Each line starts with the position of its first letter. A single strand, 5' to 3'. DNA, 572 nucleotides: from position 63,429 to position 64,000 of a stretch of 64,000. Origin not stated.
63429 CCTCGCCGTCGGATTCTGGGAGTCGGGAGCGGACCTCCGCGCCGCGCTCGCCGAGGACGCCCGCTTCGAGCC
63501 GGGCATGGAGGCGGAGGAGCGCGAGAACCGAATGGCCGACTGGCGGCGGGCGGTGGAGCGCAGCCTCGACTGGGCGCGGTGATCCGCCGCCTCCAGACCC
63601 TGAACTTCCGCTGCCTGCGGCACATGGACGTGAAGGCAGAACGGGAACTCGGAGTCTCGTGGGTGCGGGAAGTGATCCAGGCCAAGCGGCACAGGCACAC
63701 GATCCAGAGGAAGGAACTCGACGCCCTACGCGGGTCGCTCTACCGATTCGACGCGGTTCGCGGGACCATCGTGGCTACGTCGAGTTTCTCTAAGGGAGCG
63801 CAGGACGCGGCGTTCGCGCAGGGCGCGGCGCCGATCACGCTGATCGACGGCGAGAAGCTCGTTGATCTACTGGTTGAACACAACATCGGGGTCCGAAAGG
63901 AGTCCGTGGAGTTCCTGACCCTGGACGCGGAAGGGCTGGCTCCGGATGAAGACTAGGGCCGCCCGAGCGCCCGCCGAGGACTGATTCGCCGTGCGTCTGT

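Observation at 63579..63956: Chimeric AAA-ATPase N-terminus / Mrr endonuclease C-terminus ORF coupled to glpK at the window edge: likely remnant or edge of a defence locus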

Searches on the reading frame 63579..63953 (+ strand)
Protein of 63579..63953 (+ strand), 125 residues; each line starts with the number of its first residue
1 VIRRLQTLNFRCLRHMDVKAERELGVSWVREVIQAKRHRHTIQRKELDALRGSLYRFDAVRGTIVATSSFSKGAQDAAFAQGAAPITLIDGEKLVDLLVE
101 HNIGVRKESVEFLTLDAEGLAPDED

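Call 4: search_protein_families(library=pfam, proteins=[window:63579-63953:+], max_evalue=1)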
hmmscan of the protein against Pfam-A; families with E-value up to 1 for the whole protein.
window:63579-63953:+ (125 aa): 3 families
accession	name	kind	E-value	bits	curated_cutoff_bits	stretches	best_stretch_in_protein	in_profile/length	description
PF04471.18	Mrr_cat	-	2.8e-15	56.9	21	1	17-98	37-115/115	Restriction endonuclease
PF22722.2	NA-iREase1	-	8.6e-07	29.4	27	1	30-96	40-106/106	NACHT-associated inactive Restriction Endonuclease 1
PF13156.12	Mrr_cat_2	-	0.0098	16.2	22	1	32-101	46-117/127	Restriction endonuclease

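Call 6: find_homologous_proteins(query=window:63579-63953:+)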
Query window:63579-63953:+ (125 aa): 70 proteins with E <= 0.001 among 94 candidates.
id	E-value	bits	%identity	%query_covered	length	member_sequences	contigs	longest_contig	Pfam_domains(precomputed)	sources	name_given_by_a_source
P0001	2.5e-74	265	100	100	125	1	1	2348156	PF22722.3,PF04471.19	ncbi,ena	-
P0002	2.1e-42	162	74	85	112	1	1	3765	PF22722.3,PF04471.19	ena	-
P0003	3.2e-42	161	61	98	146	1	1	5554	PF13156.13,PF22722.3,PF04471.19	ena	-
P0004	3.4e-42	161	63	98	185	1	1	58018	PF22722.3,PF04471.19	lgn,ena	-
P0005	1.2e-41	159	61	98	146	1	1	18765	PF13156.13,PF22722.3,PF04471.19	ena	-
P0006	3.4e-41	158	72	85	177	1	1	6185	PF22722.3,PF04471.19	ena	-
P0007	5.9e-41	157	71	85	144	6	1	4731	PF13156.13,PF22722.3,PF04471.19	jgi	-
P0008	1.5e-40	156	69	85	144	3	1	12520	PF22722.3,PF04471.19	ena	-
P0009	1.8e-40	155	73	82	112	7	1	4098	PF22722.3,PF04471.19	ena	-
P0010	3.6e-40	154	72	79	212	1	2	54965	PF22722.3,PF04471.19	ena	-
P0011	3.6e-40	154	70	85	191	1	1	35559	PF13156.13,PF22722.3,PF04471.19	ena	-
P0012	3.9e-40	154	68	87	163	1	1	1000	PF22722.3,PF04471.19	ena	-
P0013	4.4e-40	154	69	87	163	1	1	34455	PF13156.13,PF22722.3,PF04471.19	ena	-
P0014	7.3e-40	153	68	85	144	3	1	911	PF22722.3,PF04471.19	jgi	-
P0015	8.4e-40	153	71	81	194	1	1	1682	PF22722.3,PF04471.19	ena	-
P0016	8.8e-40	153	67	87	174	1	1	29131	PF22722.3,PF04471.19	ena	-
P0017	9.1e-40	153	68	85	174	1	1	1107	PF00005.34,PF22722.3,PF04471.19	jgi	-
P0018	9.1e-40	153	70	85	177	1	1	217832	PF22722.3,PF04471.19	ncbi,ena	-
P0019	1.1e-39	153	69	87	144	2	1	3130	PF22722.3,PF04471.19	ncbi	-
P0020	1.3e-39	153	68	87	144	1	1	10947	PF22722.3,PF04471.19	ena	-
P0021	1.3e-39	153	68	88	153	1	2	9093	PF13156.13,PF22722.3,PF04471.19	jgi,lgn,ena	-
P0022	3.0e-39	151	59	95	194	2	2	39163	PF13156.13,PF22722.3,PF04471.19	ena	-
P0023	6.3e-39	150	72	82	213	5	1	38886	PF22722.3,PF04471.19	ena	-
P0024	6.8e-39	150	68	88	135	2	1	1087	PF22722.3,PF04471.19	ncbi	-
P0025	7.2e-39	150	68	87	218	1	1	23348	PF22722.3,PF04471.19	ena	-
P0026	1.0e-38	150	70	85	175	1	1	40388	PF22722.3,PF04471.19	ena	-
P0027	1.6e-38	149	68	85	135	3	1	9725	PF13156.13,PF22722.3,PF04471.19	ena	-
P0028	1.6e-38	149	68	85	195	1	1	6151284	PF13156.13,PF22722.3,PF04471.19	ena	-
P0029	1.7e-38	149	65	87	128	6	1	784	PF22722.3,PF04471.19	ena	-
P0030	1.7e-38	149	68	85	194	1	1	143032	PF22722.3,PF04471.19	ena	-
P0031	3.6e-38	148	69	80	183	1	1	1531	PF22722.3,PF04471.19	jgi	jgi:restriction system protein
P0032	8.2e-38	147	71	81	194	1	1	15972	PF22722.3,PF04471.19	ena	-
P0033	8.9e-38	147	69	85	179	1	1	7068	PF22722.3,PF04471.19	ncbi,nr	ncbi:MAG: restriction endonuclease, partial [Gemmatimonadetes bacterium]|nr:restriction endonuclease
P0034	1.7e-37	146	66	85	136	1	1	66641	PF22722.3,PF04471.19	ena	-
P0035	2.0e-37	146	66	88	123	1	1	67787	PF22722.3,PF04471.19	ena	-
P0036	3.0e-37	145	76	74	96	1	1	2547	PF22722.3,PF04471.19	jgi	jgi:restriction system protein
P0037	4.5e-37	144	74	74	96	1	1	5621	PF22722.3,PF04471.19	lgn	-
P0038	7.9e-37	144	77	73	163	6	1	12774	PF22722.3,PF04471.19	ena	-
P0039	1.2e-36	143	66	87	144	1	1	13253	PF22722.3,PF04471.19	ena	-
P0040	2.9e-35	139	78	68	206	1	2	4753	PF22722.3,PF04471.19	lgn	-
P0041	4.3e-35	138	60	86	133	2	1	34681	PF22722.3,PF04471.19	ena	-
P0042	4.8e-35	138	62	89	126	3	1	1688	PF22722.3,PF04471.19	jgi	jgi:restriction system protein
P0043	8.2e-34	134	72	70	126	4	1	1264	PF22722.3,PF04471.19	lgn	-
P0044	1.3e-33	133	65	86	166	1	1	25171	PF22722.3,PF04471.19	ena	-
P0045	1.8e-33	133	76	69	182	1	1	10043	PF13156.13,PF22722.3,PF04471.19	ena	-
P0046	1.9e-33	133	64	86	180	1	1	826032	PF22722.3,PF04471.19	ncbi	ncbi:MAG: restriction endonuclease [Tetrasphaera sp.]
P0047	2.6e-33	132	65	85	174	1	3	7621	PF22722.3,PF04471.19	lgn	-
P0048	4.0e-33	132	62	84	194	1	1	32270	PF22722.3,PF04471.19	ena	-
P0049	1.2e-32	130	58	86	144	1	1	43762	PF22722.3,PF04471.19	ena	-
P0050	2.3e-32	129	57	94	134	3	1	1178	PF22722.3,PF04471.19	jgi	-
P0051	2.5e-32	129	68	74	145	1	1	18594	PF04471.19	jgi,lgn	jgi:restriction endonuclease Mrr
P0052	3.0e-32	129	64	86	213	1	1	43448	PF22722.3,PF04471.19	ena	-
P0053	3.4e-32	129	71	70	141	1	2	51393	PF13156.13,PF22722.3,PF04471.19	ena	-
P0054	9.4e-32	127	64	76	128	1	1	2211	PF04471.19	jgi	-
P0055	2.2e-31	126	67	77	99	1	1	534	PF22722.3,PF04471.19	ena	-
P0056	9.9e-31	124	63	85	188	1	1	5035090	PF13156.13,PF22722.3,PF04471.19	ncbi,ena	-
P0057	3.5e-30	122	66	76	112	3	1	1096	PF04471.19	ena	-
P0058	8.1e-30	121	62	82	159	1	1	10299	PF04471.19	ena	-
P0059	4.5e-29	119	67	72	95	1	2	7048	PF04471.19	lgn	-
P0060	6.0e-28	115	62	76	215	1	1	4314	PF22722.3,PF04471.19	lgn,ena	-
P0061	1.0e-27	114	60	76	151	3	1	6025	PF22722.3,PF04471.19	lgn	-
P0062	5.0e-27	112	61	76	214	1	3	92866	PF22722.3,PF04471.19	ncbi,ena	-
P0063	1.7e-26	110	63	70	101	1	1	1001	PF22722.3,PF04471.19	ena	-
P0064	2.5e-26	110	70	64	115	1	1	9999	PF22722.3,PF04471.19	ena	-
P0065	2.1e-24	104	66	63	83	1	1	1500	PF04471.19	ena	-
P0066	8.9e-24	102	51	81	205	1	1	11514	PF22722.3,PF04471.19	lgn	-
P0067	3.5e-21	93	60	64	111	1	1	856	PF22722.3,PF04471.19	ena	-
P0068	3.6e-17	80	64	56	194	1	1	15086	PF22722.3,PF04471.19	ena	-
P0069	8.8e-16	76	77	42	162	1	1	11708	PF04471.19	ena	-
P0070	1.7e-12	65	76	37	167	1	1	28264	PF22722.3,PF04471.19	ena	-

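Call 7: find_encoding_contigs(protein=P0001, flank=10000, max_places=4)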
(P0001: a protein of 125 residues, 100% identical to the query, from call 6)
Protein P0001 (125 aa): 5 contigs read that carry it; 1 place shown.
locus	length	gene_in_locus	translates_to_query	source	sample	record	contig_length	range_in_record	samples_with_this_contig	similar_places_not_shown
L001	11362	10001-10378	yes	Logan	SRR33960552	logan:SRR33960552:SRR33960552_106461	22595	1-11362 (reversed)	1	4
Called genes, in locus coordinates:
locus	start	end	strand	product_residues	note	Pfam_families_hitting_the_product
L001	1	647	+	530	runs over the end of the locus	PF07969:Amidohydro_3, PF01979:Amidohydro_1 (weak), PF07969:Amidohydro_3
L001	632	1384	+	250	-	PF07286:D-Glu_cyclase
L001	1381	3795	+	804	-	PF07676:PD40 (faint), PF26549:Tricorn_N, PF26550:Tricorn_2nd (weak), PF26549:Tricorn_N (weak)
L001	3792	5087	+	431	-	-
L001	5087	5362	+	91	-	-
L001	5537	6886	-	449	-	PF00557:Peptidase_M24 (weak)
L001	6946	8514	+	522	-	PF07969:Amidohydro_3, PF01979:Amidohydro_1 (weak)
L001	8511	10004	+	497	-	PF00370:FGGY_N, PF02782:FGGY_C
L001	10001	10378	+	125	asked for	PF22722:NA-iREase1 (weak), PF04471:Mrr_cat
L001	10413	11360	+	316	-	?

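Call 11: find_related_loci(query=A1, collection=genome_contigs, flank=10000)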
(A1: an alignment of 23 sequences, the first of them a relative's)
Query A1 (125 aa) in genome_contigs; peptide patterns used: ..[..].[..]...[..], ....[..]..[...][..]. (x = any residue, [..] = any of these).
238 stretches matched a pattern; 225 encode a relative of the query (tblastn E <= 1e-3); the best 80 are kept; 80 distinct loci.
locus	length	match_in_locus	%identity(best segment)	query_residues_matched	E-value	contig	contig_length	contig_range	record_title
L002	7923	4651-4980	75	16-125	7e-51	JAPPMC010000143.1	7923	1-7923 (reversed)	MAG: Bryobacterales bacterium isolate RHO3_bin_37 NODE_10206_length_7923_cov_29.147306, whole genome shotgun sequence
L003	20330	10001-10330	75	16-125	1e-50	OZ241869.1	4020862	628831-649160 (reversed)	MAG: Longimicrobiales bacterium isolate 4d932f89-bb95-4433-bef4-8436000ce683 genome assembly, chromosome: 1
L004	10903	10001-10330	73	16-125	4e-50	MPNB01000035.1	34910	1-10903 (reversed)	MAG: Rhodothermaceae bacterium bin80 NODE_1921_length_34910_cov_19.8297_ID_3841, whole genome shotgun sequence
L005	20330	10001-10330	73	16-125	1e-49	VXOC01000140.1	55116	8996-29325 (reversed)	MAG: Gemmatimonadetes bacterium isolate SB0662_bin_23 NODE_608_length_55116_cov_286.368410, whole genome shotgun sequenc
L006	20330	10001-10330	73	16-125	2e-49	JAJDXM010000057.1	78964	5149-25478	MAG: Gemmatimonadetes bacterium isolate jk18x27bins.35 k141_234812, whole genome shotgun sequence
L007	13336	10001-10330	72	16-125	4e-49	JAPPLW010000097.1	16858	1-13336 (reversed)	MAG: bacterium isolate RHO3_bin_31 NODE_5081_length_16858_cov_30.733500, whole genome shotgun sequence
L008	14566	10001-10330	72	16-125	7e-49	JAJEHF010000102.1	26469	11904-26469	MAG: Bryobacterales bacterium isolate p16x60bins.27 k141_798660, whole genome shotgun sequence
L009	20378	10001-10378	63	1-121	3e-48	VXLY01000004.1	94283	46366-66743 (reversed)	MAG: Rhodothermaceae bacterium isolate SB0661_bin_24 NODE_284_length_94283_cov_92.945451, whole genome shotgun sequence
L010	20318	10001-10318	74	16-121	1e-47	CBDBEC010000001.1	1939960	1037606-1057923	MAG: Longimicrobiales bacterium isolate bda4050e-511f-4aaa-a039-d0144e0c49ad genome assembly, contig: contig_1, whole ge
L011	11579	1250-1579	67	16-125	2e-47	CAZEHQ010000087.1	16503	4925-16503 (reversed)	MAG TPA_asm: uncultured Gemmatimonadaceae bacterium isolate SRP109090_co1_18 genome assembly, contig: NODE_5082_length_1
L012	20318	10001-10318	73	16-121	2e-47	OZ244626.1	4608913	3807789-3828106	MAG: Rhodothermales bacterium isolate 21a8fb21-8f5d-45c2-8fc6-499dcaec216c genome assembly, chromosome: 1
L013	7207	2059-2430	64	3-118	3e-47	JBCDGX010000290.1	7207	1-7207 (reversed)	MAG: Myxococcota bacterium isolate P01_H01_bin.142 k141_1599704_length_7207_cov_11.0000, whole genome shotgun sequence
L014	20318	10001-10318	72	16-121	3e-47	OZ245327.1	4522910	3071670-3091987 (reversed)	MAG: Longimicrobiales bacterium isolate a868c1f5-20c0-43c7-9325-8e090fe4a492 genome assembly, chromosome: 1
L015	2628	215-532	71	16-121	6e-47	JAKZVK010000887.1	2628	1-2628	MAG: Bryobacterales bacterium isolate Langseth_MAG_00109 Langseth_MAG_00109_000000000887, whole genome shotgun sequence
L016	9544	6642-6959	70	16-121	1e-46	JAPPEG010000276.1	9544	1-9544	MAG: Gemmatimonadota bacterium isolate IRC4_bin_45 NODE_3588_length_9544_cov_19.8779, whole genome shotgun sequence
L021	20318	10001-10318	69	16-121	5e-46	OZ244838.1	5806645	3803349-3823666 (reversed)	MAG: Vicinamibacterales bacterium isolate 9acdbeb3-a231-4dbc-ad07-da4441d3703d genome assembly, chromosome: 1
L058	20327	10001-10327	65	16-124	2e-41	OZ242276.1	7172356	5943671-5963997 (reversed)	MAG: Bryobacterales bacterium isolate 6a17fdd1-799e-4b89-b3db-5c5ff6fa14e9 genome assembly, chromosome: 1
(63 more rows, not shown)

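Call 12: search_protein_families(library=pfam, proteins=[L001:10413-11360:+, P0003, P0004, P0010, P0028, P0017], max_evalue=0.01)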
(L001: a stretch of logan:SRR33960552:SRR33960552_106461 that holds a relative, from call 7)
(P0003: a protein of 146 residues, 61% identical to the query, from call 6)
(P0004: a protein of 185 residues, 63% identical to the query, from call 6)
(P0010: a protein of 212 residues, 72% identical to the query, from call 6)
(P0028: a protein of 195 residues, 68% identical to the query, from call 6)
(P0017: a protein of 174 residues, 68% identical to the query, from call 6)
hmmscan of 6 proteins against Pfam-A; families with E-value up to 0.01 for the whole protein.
L001:10413-11360:+ (316 aa): 2 families
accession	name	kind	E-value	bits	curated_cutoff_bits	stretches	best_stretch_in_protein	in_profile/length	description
PF20464.3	MmeI_N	-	6.7e-45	154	27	1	12-173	3-180/181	MmeI, N-terminal domain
PF20465.4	MmeI_hel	-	1e-24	87.5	27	1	179-258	1-75/75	MmeI, helicase spacer domain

P0003 (146 aa): 4 families
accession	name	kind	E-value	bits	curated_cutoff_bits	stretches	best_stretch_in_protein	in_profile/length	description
PF04471.18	Mrr_cat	-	6.6e-31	107.3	21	1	1-115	4-115/115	Restriction endonuclease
PF22722.2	NA-iREase1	-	9e-15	55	27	1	6-113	1-106/106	NACHT-associated inactive Restriction Endonuclease 1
PF13156.12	Mrr_cat_2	-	3.4e-05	24.2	22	1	27-117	26-116/127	Restriction endonuclease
PF10356.15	RRG7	-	0.00094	19.1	22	1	6-61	9-66/185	Required for respiratory growth protein 7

P0004 (185 aa): 4 families
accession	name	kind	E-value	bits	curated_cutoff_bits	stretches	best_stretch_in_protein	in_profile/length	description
PF04471.18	Mrr_cat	-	9.9e-31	106.7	21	1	42-158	2-115/115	Restriction endonuclease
PF22722.2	NA-iREase1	-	1.7e-12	47.7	27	1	49-156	1-106/106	NACHT-associated inactive Restriction Endonuclease 1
PF13156.12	Mrr_cat_2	-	7.1e-05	23.1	22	1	69-160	25-116/127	Restriction endonuclease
PF10356.15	RRG7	-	0.001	19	22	1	49-103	9-65/185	Required for respiratory growth protein 7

P0010 (212 aa): 4 families
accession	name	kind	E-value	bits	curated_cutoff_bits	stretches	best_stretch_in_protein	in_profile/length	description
PF04471.18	Mrr_cat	-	1.7e-28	99.5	21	1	67-183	2-115/115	Restriction endonuclease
PF22722.2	NA-iREase1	-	2.5e-15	56.8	27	1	74-181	1-106/106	NACHT-associated inactive Restriction Endonuclease 1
PF25213.1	HVO_A0261_N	-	0.0057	17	35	0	1-32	41-72/86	HVO_A0261 N-terminal domain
PF13156.12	Mrr_cat_2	-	0.0091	16.3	22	0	93-185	24-116/127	Restriction endonuclease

P0028 (195 aa): 3 families
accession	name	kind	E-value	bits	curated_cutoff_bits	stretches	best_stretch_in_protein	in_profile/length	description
PF04471.18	Mrr_cat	-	8.5e-28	97.2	21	1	50-166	2-115/115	Restriction endonuclease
PF22722.2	NA-iREase1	-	2e-12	47.5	27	1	57-164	1-106/106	NACHT-associated inactive Restriction Endonuclease 1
PF13156.12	Mrr_cat_2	-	4.2e-07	30.3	22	1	61-169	10-117/127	Restriction endonuclease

P0017 (174 aa): 6 families
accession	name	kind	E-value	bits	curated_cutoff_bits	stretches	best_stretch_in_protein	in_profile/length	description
PF04471.18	Mrr_cat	-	1.8e-15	57.5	21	1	57-145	30-115/115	Restriction endonuclease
PF00005.33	ABC_tran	-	1.5e-12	48.8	25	1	17-82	1-67/137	ABC transporter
PF22722.2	NA-iREase1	-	3.1e-07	30.8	27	1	59-143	23-106/106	NACHT-associated inactive Restriction Endonuclease 1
PF13156.12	Mrr_cat_2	-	0.00063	20.1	22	1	62-147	31-116/127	Restriction endonuclease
PF13476.12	AAA_23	-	0.0053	17.9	27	1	33-83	25-78/201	AAA domain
PF13604.12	AAA_30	-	0.0074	16.5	27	1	28-59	19-50/191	AAA domain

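Call 16: find_encoding_contigs(protein=P0001, flank=10000, max_places=10)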
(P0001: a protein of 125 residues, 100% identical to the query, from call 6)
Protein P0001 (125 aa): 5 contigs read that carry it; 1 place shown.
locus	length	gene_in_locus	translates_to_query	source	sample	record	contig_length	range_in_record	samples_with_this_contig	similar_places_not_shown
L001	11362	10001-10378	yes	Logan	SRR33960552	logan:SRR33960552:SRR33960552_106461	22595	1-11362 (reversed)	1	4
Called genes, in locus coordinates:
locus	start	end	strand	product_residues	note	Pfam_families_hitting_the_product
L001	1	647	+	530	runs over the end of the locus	PF07969:Amidohydro_3, PF01979:Amidohydro_1 (weak), PF07969:Amidohydro_3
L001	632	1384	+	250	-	PF07286:D-Glu_cyclase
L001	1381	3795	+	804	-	PF07676:PD40 (faint), PF26549:Tricorn_N, PF26550:Tricorn_2nd (weak), PF26549:Tricorn_N (weak)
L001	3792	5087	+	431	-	-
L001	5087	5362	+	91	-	-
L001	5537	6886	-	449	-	PF00557:Peptidase_M24 (weak)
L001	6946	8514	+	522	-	PF07969:Amidohydro_3, PF01979:Amidohydro_1 (weak)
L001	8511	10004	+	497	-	PF00370:FGGY_N, PF02782:FGGY_C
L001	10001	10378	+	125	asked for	PF22722:NA-iREase1 (weak), PF04471:Mrr_cat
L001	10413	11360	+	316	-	?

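Call 57: predict_structure(alignment_id=A1)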
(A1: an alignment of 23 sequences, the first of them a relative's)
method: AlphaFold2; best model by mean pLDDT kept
length: 125 residues; sequences in the alignment: 23
mean_pLDDT: 42.8   pTM: 0.33
mean pLDDT of the five models: 42.8, 42.4, 39.7, 38.8, 38.3
residues with pLDDT >= 90: 0; 70-90: 0; 50-70: 38; < 50: 87
segments of 3 or more residues with pLDDT < 50: 1-41, 58-65, 67-75, 82-87, 105-125
pLDDT, mean of each block of 10 residues (from residue 1): 28 29 25 35 58 54 44 49 48 62 45 39 39
secondary structure, 60 per line:
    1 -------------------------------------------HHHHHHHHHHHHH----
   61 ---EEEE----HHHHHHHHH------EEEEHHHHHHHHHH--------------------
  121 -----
elements in order: H44-56 E64-67 H72-80 E87-90 H91-100

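Call 62: search_protein_families(library=pfam, proteins=[P0054], max_evalue=0.01)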
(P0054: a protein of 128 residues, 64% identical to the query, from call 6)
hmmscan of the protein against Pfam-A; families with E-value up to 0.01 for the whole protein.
P0054 (128 aa): 2 families
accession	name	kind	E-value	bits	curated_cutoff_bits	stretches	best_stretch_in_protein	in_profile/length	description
PF04471.18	Mrr_cat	-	6.3e-09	36.4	21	1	36-99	54-115/115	Restriction endonuclease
PF22722.2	NA-iREase1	-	0.00081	19.8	27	1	36-97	45-106/106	NACHT-associated inactive Restriction Endonuclease 1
